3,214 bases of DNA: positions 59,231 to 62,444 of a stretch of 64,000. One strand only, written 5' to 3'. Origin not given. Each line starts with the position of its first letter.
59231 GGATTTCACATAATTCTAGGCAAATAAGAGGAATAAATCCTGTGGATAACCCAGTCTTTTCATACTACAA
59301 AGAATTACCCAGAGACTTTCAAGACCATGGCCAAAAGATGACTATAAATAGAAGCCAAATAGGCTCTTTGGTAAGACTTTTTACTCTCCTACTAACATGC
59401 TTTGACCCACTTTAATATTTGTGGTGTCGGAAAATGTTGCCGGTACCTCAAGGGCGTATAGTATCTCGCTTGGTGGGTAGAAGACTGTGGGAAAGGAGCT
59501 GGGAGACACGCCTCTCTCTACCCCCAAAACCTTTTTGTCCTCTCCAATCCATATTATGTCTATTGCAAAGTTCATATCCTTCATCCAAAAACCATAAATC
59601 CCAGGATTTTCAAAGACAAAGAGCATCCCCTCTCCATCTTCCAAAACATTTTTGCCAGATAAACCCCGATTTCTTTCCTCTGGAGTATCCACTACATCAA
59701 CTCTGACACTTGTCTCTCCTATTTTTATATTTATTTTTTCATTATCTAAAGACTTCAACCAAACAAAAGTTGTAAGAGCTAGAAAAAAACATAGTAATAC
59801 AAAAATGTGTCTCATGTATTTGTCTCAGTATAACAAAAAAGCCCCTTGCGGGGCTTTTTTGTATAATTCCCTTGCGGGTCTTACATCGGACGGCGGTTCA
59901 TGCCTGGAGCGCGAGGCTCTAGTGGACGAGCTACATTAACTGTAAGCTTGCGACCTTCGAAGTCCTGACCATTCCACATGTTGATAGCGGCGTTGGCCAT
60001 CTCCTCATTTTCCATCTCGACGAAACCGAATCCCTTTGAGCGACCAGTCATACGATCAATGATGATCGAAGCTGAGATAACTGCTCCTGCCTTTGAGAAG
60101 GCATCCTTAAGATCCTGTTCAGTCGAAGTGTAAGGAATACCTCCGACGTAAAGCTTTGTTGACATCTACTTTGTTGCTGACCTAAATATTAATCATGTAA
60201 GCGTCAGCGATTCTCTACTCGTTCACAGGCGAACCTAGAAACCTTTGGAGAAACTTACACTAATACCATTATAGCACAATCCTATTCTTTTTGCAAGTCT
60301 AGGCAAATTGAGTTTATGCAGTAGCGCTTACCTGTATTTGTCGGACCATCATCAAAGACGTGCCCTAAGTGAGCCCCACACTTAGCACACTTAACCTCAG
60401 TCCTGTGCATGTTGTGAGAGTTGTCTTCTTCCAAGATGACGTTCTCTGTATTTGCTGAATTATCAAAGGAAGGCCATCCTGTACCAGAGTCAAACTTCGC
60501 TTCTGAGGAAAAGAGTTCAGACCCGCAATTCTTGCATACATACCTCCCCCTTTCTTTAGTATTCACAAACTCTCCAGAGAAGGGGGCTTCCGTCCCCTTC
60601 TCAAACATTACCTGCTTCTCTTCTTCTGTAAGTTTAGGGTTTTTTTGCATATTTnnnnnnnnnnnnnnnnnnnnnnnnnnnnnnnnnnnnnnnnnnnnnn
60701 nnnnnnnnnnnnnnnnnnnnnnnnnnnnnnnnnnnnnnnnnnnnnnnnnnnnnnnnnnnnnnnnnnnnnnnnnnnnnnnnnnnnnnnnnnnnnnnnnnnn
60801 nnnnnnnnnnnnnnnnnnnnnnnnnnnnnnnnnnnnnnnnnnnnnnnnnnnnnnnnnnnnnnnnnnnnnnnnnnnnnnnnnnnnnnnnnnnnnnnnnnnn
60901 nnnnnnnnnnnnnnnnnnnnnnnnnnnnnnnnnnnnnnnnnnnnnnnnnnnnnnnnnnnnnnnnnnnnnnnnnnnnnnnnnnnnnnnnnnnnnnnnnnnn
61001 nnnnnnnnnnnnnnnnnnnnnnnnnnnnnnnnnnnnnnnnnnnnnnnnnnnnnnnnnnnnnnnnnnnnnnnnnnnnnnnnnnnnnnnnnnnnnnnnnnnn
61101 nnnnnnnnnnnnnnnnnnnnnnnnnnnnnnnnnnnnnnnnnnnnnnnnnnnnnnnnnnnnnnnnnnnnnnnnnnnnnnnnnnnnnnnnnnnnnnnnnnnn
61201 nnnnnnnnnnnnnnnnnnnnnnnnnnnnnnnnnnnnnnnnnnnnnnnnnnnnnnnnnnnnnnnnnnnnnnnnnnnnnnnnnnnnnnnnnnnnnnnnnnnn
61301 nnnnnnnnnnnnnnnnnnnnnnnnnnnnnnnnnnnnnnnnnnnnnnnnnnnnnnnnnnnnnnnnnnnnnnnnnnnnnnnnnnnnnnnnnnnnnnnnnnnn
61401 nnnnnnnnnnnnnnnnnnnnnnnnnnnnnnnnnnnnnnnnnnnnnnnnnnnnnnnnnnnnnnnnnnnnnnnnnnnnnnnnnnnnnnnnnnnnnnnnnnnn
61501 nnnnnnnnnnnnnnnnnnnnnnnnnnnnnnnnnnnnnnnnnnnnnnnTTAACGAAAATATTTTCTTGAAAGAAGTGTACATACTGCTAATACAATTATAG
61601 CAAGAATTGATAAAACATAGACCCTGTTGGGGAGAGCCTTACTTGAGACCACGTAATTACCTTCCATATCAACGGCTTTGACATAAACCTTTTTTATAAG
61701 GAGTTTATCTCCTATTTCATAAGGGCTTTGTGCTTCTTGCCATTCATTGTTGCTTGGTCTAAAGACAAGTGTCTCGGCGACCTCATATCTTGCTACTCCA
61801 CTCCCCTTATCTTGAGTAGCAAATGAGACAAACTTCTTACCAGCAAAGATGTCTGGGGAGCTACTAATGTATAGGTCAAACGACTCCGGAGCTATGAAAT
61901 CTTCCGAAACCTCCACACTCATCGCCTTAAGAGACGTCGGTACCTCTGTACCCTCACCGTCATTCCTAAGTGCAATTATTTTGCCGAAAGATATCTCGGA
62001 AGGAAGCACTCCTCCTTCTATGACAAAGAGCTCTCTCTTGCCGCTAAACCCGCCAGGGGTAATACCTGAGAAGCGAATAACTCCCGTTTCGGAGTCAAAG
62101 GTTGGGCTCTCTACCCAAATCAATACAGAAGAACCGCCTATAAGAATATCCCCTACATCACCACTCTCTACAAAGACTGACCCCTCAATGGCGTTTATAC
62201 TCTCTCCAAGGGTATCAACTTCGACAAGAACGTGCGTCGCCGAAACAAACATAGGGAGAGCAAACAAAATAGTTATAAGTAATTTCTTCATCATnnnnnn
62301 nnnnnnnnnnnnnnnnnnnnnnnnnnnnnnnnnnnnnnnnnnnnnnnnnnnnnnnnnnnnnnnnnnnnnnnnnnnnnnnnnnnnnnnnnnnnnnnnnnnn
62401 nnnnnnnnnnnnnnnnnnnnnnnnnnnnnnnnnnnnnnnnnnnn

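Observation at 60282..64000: Cohesin-dockerin-like surface module operon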

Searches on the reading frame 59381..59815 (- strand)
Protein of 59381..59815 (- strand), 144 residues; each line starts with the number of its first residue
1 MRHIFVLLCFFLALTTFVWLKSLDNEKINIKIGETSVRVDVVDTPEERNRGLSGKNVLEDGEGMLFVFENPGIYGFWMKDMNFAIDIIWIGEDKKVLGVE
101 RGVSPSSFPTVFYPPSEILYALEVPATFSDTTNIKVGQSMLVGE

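Call 3: search_protein_families(library=pfam, proteins=[window:59381-59815:-], max_evalue=1)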
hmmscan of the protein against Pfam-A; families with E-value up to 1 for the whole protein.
window:59381-59815:- (144 aa): 2 families
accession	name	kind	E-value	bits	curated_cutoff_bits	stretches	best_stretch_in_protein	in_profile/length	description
PF02643.20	DUF192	-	3e-26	91.8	27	1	37-140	1-94/96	Uncharacterized ACR, COG1430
PF15513.11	DUF4651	-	0.17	12.3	22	1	42-71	25-54/61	Domain of unknown function (DUF4651)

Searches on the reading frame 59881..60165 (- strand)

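Call 3: search_protein_families(library=pfam, proteins=[window:59881-60165:-], max_evalue=1)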
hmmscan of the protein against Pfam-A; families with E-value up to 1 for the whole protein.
window:59881-60165:- (94 aa): 3 families
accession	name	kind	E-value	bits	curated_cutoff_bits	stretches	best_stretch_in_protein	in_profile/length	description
PF00076.28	RRM_1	-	1.3e-23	83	20.7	1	5-74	1-69/70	RNA recognition motif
PF16367.11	RRM_7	-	0.0021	18.4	27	1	2-30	1-29/94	RNA recognition motif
PF08206.17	OB_RNB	-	0.12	12.5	24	1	40-54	4-18/58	Ribonuclease B OB domain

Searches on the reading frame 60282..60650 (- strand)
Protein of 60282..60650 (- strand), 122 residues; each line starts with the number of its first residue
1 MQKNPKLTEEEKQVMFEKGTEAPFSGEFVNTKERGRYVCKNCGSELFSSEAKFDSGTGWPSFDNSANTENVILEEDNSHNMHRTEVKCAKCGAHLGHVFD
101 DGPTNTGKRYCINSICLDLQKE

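Call 3: search_protein_families(library=pfam, proteins=[window:60282-60650:-], max_evalue=1)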
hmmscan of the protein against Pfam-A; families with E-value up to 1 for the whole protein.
window:60282-60650:- (122 aa): 33 families (the best 25 are shown)
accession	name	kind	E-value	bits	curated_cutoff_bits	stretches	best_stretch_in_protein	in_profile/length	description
PF01641.26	SelR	-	2.6e-49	166.5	24.9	1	7-120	1-115/116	SelR domain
PF24046.1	At4g08330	-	4e-06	27.3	27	1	79-106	72-99/129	At4g08330 beta-tent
PF03226.21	Yippee-Mis18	-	3.5e-05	24.3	26.6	1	38-120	4-91/108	Yippee zinc-binding/DNA-binding /Mis18, centromere assembly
PF08271.17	Zn_Ribbon_TF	-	6.4e-05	22.9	29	1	28-59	11-40/43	TFIIB zinc-binding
PF04828.22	GFA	-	0.00013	22.4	24.3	1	10-53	45-88/115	Glutathione-dependent formaldehyde-activating enzyme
PF09814.14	HECT_2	-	0.002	17.5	22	1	72-105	195-226/369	HECT-like Ubiquitin-conjugating enzyme (E2)-binding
PF22289.1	DmmA-like_C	-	0.0028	18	27.4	1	79-95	12-28/44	Dimethylamine monooxygenase subunit DmmA-like, C-terminal domain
PF10058.14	Zn_ribbon_10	-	0.0046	17.1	24.2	1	71-108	8-44/54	ER junction formation factor lunapark, zinc ribbon finger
PF13248.11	Zn_ribbon_3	-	0.007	16.3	27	0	38-46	18-26/26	zinc-ribbon domain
PF14803.11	Zn_ribbon_Nudix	-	0.012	16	25.6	1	33-43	19-29/34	Nudix N-terminal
PF24458.1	DUF7573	-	0.014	15.8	30.2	0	84-102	10-28/39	Domain of unknown function (DUF7573)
PF14354.12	Lar_restr_allev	-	0.022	15.4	28.6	1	73-100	15-39/58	Restriction alleviation protein Lar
PF11781.13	Zn_ribbon_RRN7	-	0.022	14.9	27.1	1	35-44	20-29/32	Zinc-finger of RNA-polymerase I-specific TFIIB, Rrn7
PF21344.3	Zn_ribbon_LysW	-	0.025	14.7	27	0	86-96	22-32/46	Alpha-aminoadipate carrier protein LysW-like, globular domain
PF13824.12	zf-Mss51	-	0.026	15.1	27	0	32-55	10-33/55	Zinc-finger of mitochondrial splicing suppressor 51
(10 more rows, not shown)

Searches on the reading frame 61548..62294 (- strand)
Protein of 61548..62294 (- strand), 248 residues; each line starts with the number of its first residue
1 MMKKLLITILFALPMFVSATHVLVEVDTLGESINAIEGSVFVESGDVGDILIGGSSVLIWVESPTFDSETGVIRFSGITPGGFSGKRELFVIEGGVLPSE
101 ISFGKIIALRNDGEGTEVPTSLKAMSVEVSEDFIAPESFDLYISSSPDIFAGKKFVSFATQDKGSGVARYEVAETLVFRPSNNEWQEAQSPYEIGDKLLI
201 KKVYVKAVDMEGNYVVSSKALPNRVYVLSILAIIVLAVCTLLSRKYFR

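Call 3: search_protein_families(library=pfam, proteins=[window:61548-62294:-], max_evalue=1)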
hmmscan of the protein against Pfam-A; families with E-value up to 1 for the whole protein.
window:61548-62294:- (248 aa): 2 families
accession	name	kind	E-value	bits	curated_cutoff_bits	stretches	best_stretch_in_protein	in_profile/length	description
PF10880.13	DUF2673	-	0.076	13.6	20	0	120-157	33-67/82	Protein of unknown function (DUF2673)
PF25810.1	TMEM218_N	-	0.096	13.2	27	1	225-244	12-31/60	Transmembrane protein 218, N-terminal domain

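Call 5: search_protein_families(library=ncbifam, proteins=[window:61548-62294:-], max_evalue=1)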
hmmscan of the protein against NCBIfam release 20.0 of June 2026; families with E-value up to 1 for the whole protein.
window:61548-62294:- (248 aa): 1 family
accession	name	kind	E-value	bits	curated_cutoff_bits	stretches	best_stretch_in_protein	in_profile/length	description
NF047446.1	barrel_OmpL47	domain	0.035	14.6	40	1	151-213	2-57/68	OmpL47-type beta-barrel domain-containing protein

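Call 7: search_solved_structures(query=window:61548-62294:-, max_evalue=10, show_alignments=2)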
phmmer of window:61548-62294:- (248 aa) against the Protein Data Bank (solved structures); distinct sequences matched with E-value up to 10: 5.
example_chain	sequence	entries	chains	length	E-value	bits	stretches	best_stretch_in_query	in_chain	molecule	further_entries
3pfk_A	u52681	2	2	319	1.6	11.4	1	41-73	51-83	PHOSPHOFRUCTOKINASE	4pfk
1mto_A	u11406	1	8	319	1.6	11.4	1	41-73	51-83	6-phosphofructokinase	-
4i4i_A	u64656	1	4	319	1.8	11.3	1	41-73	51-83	6-phosphofructokinase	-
4i36_A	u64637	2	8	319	1.8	11.3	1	41-73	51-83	6-phosphofructokinase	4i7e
3u39_A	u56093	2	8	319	1.8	11.2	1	41-73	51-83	6-phosphofructokinase | PHOSPHOFRUCTOKINASE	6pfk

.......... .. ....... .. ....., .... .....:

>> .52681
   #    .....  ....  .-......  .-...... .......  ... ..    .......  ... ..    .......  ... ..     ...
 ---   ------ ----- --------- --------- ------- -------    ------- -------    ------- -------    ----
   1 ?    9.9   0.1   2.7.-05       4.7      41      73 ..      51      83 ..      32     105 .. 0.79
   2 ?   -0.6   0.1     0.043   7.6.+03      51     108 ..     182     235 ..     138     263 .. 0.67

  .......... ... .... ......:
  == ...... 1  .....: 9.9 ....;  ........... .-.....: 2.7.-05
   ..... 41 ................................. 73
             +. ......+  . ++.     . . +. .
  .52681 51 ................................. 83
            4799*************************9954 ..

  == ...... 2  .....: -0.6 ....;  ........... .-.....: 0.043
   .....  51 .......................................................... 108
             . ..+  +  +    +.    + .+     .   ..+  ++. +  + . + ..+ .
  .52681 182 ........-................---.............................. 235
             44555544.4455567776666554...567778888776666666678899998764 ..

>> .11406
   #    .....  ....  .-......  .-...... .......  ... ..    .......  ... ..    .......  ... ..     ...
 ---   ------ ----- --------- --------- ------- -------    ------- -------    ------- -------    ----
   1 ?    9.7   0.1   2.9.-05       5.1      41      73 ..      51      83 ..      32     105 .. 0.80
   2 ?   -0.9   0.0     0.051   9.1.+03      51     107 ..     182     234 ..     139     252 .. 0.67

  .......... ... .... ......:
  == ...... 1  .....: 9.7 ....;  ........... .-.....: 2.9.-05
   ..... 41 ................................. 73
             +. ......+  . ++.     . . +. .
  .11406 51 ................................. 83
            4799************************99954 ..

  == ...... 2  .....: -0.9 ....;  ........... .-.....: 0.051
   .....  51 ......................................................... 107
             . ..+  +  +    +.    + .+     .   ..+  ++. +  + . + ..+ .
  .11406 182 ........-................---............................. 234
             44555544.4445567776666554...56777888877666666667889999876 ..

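Call 16: find_homologous_proteins(query=window:61548-62294:-)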
Query window:61548-62294:- (248 aa): 184 proteins with E <= 0.001 among 792 candidates; the best 120 are listed.
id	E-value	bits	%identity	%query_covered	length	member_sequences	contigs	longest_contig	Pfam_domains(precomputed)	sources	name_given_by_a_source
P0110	1.2e-153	527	100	100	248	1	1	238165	-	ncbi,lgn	-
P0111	3.6e-116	405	76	100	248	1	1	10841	-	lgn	-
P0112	4.0e-71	257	51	99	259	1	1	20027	-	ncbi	-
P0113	3.6e-58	215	45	98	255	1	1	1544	-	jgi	jgi:hypothetical protein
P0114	1.1e-57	213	45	99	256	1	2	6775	-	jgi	jgi:hypothetical protein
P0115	2.2e-55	206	43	96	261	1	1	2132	-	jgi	-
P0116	1.1e-53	200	43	94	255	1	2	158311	-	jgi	jgi:hypothetical protein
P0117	2.7e-52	196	42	100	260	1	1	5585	-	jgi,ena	-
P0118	1.1e-51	194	46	88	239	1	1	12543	-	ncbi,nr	ncbi:hypothetical protein KW807_00470 [Candidatus Parcubacteria bacterium]|nr:hypothetical protein [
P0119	2.6e-51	192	43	94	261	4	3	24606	-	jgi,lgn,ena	-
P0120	1.2e-49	187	43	99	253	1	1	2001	-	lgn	-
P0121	1.1e-47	180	40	98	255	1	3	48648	-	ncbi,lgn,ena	-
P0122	1.2e-46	177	42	91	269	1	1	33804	-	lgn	-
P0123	2.8e-46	176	39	100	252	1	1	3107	-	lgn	-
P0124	1.3e-40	157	39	98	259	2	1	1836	-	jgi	jgi:hypothetical protein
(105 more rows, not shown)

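Call 25: predict_structure(alignment_id=A2)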
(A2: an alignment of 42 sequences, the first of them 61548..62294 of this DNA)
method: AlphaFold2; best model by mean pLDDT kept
length: 248 residues; sequences in the alignment: 42
mean_pLDDT: 92.8   pTM: 0.69
mean pLDDT of the five models: 92.8, 92.4, 92.3, 92.1, 91.4
residues with pLDDT >= 90: 206; 70-90: 35; 50-70: 7; < 50: 0
segments of 3 or more residues with pLDDT < 50: none
pLDDT, mean of each block of 10 residues (from residue 1): 74 80 96 97 94 75 96 95 94 95 97 95 92 89 97 96 86 97 97 97 96 96 95 98 96
secondary structure, 60 per line:
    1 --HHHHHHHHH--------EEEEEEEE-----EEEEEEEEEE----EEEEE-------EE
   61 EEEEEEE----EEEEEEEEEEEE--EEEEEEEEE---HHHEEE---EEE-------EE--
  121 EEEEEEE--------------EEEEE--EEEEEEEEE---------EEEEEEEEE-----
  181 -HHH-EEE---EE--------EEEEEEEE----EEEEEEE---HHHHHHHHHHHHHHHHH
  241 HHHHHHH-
elements in order: H3-11 E20-27 E33-42 E47-51 E59-67 E72-83 E86-94 E101-103 E107-109 E121-127 E142-146 E149-157 E167-175 E186-188 E202-209 E214-220 H224-247

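Call 29: fold_search(model_id=the predicted structure, library=pdb)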
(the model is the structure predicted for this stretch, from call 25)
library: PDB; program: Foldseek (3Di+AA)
matches with E <= 10: 736; with E <= 0.001: 0
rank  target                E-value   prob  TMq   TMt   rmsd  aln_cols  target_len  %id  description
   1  3fhq_B                1.8e-03  0.96  0.24  0.12  13.5       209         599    9  Structure of endo-beta-N-acetylglucosaminidase A (released 2009-05-05)
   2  7kgz_B                3.4e-03  0.63  0.19  0.09  14.6       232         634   11  FMN-binding beta-glucuronidase from Roseburia hominis (released 2021-11-10)
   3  8pn3_B                5.2e-03  0.85  0.27  0.22  16.4       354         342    6  Crystal structure of the HC7-Glu200Ala mutant complexed to a tetraglycopeptide. (released 2024-03-06)
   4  3fhq_A                6.7e-03  0.94  0.24  0.12  11.7       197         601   10  Structure of endo-beta-N-acetylglucosaminidase A (released 2009-05-05)
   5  3fhq_D                7.9e-03  0.82  0.21  0.11  12.1       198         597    9  Structure of endo-beta-N-acetylglucosaminidase A (released 2009-05-05)
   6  3fhq_F                7.9e-03  0.72  0.21  0.11  14.6       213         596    9  Structure of endo-beta-N-acetylglucosaminidase A (released 2009-05-05)
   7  8pn3_A                7.9e-03  0.63  0.26  0.21  16.0       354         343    9  Crystal structure of the HC7-Glu200Ala mutant complexed to a tetraglycopeptide. (released 2024-03-06)
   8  2xdh                  1.0e-02  1.00  0.34  0.59   3.4       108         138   18  Non-cellulosomal cohesin from the hyperthermophilic archaeon Archaeoglobus fulgidus (released 2010-05-26)
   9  4m03                  1.4e-02  0.66  0.18  0.26  15.3       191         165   13  C-terminal fragment(residues 576-751) of binding region of SraP (released 2014-06-18)
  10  3lne                  2.5e-02  0.41  0.19  0.21  16.6       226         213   11  Crystal structure of E-cadherin EC12 K14E (released 2010-03-02)
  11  7cmf                  2.5e-02  0.33  0.17  0.20  17.4       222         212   12  Crystal structure of human P-cadherin REC12 (monomer) in complex with 2-(5-chloro-2-methyl-1H-indol-3-yl)ethan-1-amine ( (released 2021-09-15)
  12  5e7t_B                2.8e-02  0.11  0.14  0.13  17.8       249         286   13  Structure of the tripod (BppUct-A-L) from the baseplate of bacteriophage Tuc2009 (released 2015-12-30)
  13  5tfm                  3.3e-02  0.20  0.15  0.12  18.1       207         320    9  Crystal Structure of Human Cadherin-23 EC6-8 (released 2017-12-27)
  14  2vo8                  3.5e-02  1.00  0.29  0.48   4.1       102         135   15  Cohesin module from Clostridium perfringens ATCC13124 family 33 glycoside hydrolase. (released 2008-09-02)
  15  4jkl_A                3.5e-02  0.57  0.24  0.12  15.8       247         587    8  Crystal Structure of Streptococcus agalactiae beta-glucuronidase in space group P21212 (released 2014-09-17)
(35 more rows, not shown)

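Call 31: search_protein_families(library=pfam, alignment_id=A2, max_evalue=0.01)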
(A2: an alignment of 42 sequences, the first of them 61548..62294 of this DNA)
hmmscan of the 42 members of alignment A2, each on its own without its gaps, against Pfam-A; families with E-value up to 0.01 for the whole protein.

A. member 1, window:61548-62294:- (248 aa): 0 families

B. families by the number of members that match (of 42 scanned): 2 families
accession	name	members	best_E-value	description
PF00963.24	Cohesin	6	1e-07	Cohesin domain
PF06340.16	TcpF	1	0.0088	Vibrio cholerae toxin co-regulated pilus biosynthesis protein F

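Call 32: search_solved_structures(query=A2, max_evalue=1, show_alignments=2)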
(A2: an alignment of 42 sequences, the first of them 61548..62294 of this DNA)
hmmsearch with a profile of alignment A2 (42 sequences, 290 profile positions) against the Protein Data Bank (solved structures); distinct sequences matched with E-value up to 1: 3.
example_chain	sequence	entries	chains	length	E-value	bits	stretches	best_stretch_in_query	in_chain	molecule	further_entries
5aoz_A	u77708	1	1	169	0.0033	19.9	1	15-72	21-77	PUTATIVE CELLULOSOMAL SCAFFOLDIN PROTEIN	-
5m2o_A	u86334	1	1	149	0.011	18.2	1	18-72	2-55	Putative cellulosomal scaffoldin protein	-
5m2s_A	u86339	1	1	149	0.043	16.2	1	18-72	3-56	Putative cellulosomal scaffoldin protein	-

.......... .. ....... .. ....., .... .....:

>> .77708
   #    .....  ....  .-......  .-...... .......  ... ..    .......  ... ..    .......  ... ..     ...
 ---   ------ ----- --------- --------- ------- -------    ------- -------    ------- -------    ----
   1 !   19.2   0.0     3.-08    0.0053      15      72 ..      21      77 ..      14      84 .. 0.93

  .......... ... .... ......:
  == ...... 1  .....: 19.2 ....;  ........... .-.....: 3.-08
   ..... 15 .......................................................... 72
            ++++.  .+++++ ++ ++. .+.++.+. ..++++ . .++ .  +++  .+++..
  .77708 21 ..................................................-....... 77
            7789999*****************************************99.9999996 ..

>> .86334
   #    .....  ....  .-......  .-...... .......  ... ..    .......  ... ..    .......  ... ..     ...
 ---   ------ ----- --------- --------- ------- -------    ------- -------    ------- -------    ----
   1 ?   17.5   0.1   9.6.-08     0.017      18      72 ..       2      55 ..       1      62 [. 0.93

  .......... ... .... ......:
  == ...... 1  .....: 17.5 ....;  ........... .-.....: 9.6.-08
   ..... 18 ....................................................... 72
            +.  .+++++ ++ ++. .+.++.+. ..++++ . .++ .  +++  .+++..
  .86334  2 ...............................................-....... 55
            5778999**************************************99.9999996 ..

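Call 63: search_protein_families(library=ncbifam, alignment_id=A2, max_evalue=0.01)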
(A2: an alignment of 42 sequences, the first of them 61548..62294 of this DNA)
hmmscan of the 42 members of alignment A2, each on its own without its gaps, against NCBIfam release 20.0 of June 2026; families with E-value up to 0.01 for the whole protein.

A. member 1, window:61548-62294:- (248 aa): 0 families

B. families by the number of members that match (of 42 scanned): 3 families
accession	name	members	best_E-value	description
NF047446.1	barrel_OmpL47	21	9.2e-07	OmpL47-type beta-barrel domain-containing protein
NF047441.1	Lepto_OmpL47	2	0.0011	multi-beta-barrel domain surface protein OmpL47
NF002953.0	PRK03606.2-4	1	2e-05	ureidoglycolate lyase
